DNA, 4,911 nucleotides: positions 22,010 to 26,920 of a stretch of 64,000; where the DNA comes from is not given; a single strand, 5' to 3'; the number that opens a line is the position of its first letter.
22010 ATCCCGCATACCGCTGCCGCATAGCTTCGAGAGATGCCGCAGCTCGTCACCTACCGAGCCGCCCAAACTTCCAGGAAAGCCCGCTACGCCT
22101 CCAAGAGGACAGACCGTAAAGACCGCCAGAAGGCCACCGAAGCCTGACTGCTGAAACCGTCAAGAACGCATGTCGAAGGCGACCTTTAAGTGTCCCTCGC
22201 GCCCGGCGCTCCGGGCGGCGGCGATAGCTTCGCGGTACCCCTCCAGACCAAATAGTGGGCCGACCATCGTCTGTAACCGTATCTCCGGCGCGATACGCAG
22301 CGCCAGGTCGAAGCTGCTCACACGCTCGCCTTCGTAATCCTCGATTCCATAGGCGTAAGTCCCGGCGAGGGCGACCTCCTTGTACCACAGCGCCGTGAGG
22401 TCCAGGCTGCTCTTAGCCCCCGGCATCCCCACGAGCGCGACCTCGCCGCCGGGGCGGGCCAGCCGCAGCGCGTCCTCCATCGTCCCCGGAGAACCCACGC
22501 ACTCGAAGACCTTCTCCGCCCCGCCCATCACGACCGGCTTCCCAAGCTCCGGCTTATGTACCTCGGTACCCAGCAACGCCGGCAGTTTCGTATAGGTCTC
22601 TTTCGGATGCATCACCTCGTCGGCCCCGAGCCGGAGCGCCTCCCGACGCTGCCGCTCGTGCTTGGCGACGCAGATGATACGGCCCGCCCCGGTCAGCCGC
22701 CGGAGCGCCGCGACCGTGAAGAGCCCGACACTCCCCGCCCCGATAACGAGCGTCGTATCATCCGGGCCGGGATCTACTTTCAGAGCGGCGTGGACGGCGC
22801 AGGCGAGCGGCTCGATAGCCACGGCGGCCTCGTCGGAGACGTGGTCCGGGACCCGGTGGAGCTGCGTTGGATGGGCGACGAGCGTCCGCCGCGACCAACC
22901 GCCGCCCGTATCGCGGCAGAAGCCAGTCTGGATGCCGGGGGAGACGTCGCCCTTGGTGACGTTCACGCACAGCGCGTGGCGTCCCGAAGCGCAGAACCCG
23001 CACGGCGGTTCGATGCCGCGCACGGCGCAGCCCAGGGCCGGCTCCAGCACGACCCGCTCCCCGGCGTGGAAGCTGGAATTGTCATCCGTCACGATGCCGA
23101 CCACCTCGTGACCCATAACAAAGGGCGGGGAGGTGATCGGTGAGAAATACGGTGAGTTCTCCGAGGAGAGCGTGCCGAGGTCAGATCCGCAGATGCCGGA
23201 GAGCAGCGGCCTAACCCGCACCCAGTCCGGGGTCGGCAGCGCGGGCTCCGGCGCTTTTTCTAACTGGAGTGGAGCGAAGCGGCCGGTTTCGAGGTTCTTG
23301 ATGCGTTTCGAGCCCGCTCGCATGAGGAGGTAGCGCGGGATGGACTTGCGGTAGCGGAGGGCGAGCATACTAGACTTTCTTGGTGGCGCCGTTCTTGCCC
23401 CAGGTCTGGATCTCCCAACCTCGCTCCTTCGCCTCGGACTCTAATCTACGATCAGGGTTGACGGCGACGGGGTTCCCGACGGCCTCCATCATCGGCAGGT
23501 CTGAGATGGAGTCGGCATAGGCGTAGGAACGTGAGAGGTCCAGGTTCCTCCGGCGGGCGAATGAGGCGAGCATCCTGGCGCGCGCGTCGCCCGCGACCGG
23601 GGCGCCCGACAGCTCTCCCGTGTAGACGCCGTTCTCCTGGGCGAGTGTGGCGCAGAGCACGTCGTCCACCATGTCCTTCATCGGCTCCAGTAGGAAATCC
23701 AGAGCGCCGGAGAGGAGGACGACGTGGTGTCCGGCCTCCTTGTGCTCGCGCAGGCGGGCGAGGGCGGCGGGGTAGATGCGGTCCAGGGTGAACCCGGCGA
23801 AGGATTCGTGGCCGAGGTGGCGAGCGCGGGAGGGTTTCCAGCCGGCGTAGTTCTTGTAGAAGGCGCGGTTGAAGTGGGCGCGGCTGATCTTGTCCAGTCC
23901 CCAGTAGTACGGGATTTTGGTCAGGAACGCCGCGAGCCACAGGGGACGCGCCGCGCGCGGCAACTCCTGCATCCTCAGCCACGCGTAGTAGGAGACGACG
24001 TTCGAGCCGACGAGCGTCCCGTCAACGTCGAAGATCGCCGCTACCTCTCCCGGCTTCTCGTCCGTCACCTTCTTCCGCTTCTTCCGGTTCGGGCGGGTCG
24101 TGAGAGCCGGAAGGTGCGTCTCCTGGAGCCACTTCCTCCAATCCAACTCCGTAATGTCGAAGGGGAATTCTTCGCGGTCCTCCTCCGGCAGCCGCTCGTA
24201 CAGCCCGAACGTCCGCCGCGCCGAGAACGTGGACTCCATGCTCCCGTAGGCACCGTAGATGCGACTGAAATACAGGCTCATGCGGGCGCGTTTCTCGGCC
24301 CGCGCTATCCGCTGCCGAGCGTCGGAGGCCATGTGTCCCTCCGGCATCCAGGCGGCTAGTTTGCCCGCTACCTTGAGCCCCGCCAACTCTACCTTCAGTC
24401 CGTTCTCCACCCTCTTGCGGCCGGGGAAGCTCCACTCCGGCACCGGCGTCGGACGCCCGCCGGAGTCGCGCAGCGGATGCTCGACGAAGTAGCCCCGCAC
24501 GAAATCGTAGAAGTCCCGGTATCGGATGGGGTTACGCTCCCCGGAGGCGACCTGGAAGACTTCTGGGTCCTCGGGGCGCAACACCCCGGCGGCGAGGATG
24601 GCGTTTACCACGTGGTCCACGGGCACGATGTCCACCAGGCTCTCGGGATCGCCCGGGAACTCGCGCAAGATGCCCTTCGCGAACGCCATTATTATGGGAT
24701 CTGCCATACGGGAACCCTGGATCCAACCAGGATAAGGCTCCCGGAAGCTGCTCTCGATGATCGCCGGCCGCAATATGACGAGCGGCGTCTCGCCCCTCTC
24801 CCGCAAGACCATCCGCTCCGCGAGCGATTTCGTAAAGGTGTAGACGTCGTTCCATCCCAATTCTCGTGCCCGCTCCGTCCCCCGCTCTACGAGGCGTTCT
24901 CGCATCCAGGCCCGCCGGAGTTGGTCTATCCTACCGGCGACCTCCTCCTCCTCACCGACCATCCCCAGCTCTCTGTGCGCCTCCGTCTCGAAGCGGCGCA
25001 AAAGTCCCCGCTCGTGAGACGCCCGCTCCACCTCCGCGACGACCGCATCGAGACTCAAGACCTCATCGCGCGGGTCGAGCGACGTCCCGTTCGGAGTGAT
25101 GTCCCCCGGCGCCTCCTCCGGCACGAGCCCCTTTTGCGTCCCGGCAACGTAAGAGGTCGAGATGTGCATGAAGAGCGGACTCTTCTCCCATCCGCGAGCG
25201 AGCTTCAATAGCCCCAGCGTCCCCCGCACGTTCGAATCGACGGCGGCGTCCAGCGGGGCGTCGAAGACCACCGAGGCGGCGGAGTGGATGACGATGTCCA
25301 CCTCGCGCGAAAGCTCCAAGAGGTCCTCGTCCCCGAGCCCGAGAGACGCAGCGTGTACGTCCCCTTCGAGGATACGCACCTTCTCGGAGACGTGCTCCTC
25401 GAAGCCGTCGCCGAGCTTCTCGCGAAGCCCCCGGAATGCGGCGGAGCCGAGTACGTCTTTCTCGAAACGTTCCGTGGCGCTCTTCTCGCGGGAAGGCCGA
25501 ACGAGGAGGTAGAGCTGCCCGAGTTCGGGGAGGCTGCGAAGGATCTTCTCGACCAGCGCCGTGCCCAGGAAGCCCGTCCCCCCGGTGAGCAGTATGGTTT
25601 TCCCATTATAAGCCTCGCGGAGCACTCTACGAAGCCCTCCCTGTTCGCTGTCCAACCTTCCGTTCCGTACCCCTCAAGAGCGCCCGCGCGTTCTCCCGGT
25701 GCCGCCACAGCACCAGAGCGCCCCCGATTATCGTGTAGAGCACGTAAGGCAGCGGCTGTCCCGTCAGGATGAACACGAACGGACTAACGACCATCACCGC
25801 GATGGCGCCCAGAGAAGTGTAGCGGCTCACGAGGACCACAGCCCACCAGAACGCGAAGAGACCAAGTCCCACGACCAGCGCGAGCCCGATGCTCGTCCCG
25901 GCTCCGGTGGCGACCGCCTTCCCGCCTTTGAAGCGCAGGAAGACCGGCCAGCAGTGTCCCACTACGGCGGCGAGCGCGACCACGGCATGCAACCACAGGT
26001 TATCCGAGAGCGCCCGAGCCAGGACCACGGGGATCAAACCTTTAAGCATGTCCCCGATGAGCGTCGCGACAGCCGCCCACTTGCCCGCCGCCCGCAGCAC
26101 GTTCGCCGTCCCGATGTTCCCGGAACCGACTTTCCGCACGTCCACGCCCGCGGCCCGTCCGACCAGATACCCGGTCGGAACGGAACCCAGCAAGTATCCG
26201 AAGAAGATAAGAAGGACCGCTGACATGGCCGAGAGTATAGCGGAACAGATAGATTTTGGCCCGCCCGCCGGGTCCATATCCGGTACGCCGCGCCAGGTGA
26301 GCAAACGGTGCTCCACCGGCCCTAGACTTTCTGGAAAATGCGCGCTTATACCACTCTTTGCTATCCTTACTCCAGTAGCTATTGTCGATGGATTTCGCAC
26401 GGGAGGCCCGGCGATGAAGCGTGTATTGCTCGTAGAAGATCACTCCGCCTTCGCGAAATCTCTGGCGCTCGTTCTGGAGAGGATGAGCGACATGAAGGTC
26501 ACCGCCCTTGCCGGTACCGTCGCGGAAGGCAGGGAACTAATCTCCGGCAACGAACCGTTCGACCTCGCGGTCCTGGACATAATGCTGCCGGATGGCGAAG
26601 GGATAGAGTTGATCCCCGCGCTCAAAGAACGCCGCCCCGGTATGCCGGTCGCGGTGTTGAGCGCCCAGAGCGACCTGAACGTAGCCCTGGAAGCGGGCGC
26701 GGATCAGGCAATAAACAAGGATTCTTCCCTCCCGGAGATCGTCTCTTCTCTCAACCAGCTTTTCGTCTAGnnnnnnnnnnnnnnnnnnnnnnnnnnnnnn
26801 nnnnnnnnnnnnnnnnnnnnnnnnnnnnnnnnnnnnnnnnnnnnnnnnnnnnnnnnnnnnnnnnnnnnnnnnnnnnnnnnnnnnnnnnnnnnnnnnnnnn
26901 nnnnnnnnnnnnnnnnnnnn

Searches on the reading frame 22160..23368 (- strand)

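Call 29: search_protein_families(library=pfam, proteins=[window:22160-23368:-], max_evalue=0.01)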
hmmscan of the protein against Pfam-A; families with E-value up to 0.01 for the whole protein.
window:22160-23368:- (402 aa): 4 families
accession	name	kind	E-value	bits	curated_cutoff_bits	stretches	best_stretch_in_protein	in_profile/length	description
PF00107.32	ADH_zinc_N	-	1.2e-21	77.4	31.8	1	214-346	2-121/129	Zinc-binding dehydrogenase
PF08240.17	ADH_N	-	2.7e-14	53.7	23.5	1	47-175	2-104/104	Alcohol dehydrogenase GroES-like domain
PF16912.11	Glu_dehyd_C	-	2.1e-08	34.3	34.9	1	193-324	24-141/211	Glucose dehydrogenase C-terminus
PF13602.12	ADH_zinc_N_2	-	0.0093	17.3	27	0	265-392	15-130/134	Zinc-binding dehydrogenase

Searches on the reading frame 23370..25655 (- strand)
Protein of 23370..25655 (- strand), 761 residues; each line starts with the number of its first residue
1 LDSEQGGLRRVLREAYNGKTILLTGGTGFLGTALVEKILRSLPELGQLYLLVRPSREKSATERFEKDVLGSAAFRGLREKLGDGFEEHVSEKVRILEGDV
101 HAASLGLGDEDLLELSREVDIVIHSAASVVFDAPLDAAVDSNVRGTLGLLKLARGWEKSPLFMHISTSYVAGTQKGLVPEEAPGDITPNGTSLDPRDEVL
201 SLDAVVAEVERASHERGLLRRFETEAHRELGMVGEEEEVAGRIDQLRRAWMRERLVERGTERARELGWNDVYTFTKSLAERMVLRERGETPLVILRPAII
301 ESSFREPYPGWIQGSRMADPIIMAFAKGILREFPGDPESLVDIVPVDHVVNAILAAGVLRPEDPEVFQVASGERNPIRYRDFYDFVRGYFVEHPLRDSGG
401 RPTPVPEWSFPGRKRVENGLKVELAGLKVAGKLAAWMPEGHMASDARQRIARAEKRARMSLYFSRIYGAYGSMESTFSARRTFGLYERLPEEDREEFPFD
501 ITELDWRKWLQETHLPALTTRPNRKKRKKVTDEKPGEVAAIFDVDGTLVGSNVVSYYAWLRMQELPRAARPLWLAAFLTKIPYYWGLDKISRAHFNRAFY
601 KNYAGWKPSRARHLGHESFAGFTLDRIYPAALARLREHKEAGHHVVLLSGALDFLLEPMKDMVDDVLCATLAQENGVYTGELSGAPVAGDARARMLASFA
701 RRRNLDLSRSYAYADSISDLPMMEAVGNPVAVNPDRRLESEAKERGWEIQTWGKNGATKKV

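Call 3: search_protein_families(library=pfam, proteins=[window:23370-25655:-], max_evalue=0.01)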
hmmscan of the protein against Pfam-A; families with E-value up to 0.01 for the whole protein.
window:23370-25655:- (761 aa): 7 families
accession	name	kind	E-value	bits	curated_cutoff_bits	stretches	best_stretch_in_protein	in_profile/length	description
PF07993.18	NAD_binding_4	-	1.9e-68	230.8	20.1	1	23-353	1-258/258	Male sterility protein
PF12710.13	HAD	-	8e-37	127.9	27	1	540-724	1-189/189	haloacid dehalogenase-like hydrolase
PF01370.27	Epimerase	-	1.1e-11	45.1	20.9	1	21-181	1-128/240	NAD dependent epimerase/dehydratase family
PF03015.24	Sterile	-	4.1e-06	27.3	35.4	1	462-513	31-82/93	Male sterility protein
PF16363.11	GDP_Man_Dehyd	-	5.6e-06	26.5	27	1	22-175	1-137/332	GDP-mannose 4,6 dehydratase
PF00702.32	Hydrolase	-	9e-06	26.6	26.4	1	539-727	3-191/191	haloacid dehalogenase-like hydrolase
PF01073.25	3Beta_HSD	-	1.8e-05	24.4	22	0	258-288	131-162/280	3-beta hydroxysteroid dehydrogenase/isomerase family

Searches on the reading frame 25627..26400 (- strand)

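Call 3: search_protein_families(library=pfam, proteins=[window:25627-26400:-], max_evalue=0.01)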
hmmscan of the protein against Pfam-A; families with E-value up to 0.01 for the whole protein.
window:25627-26400:- (257 aa): 1 family
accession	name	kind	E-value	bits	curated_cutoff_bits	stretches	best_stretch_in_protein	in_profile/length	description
PF02660.20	G3P_acyltransf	-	1.5e-51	175.2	24.1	1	67-241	1-164/164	Glycerol-3-phosphate acyltransferase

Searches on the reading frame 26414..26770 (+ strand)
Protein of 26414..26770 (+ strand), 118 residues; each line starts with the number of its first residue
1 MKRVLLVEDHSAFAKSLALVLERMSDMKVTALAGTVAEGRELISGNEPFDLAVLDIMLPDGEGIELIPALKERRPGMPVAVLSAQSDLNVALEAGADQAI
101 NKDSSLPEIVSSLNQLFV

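Call 3: search_protein_families(library=pfam, proteins=[window:26476-26770:+], max_evalue=0.01)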
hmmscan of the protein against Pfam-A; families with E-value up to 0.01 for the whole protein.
window:26476-26770:+ (98 aa): 0 families

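Call 29: search_protein_families(library=pfam, proteins=[window:26414-26770:+], max_evalue=0.01)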
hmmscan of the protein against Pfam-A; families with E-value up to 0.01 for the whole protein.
window:26414-26770:+ (118 aa): 1 family
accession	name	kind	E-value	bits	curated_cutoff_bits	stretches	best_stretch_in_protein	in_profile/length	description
PF00072.30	Response_reg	-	9.3e-20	71.3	30.2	1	4-113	1-110/111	Response regulator receiver domain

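Call 42: find_encoding_contigs(protein=window:26414-26770:+, flank=6000, max_places=8)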
Protein window:26414-26770:+ (118 aa): 1 contig read that carries it; 1 place shown.
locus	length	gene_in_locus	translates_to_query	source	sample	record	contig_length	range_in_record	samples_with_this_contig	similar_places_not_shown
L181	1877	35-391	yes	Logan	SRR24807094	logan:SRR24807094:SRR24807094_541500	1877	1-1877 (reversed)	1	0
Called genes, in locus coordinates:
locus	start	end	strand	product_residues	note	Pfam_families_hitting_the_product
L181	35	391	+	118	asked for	PF00072:Response_reg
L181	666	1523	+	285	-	PF20247:DUF6602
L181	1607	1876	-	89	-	?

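Call 93: search_protein_families(library=padloc, proteins=[window:26414-26767:+], max_evalue=0.01)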
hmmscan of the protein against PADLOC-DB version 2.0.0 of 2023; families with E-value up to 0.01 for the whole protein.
window:26414-26767:+ (118 aa): 0 families
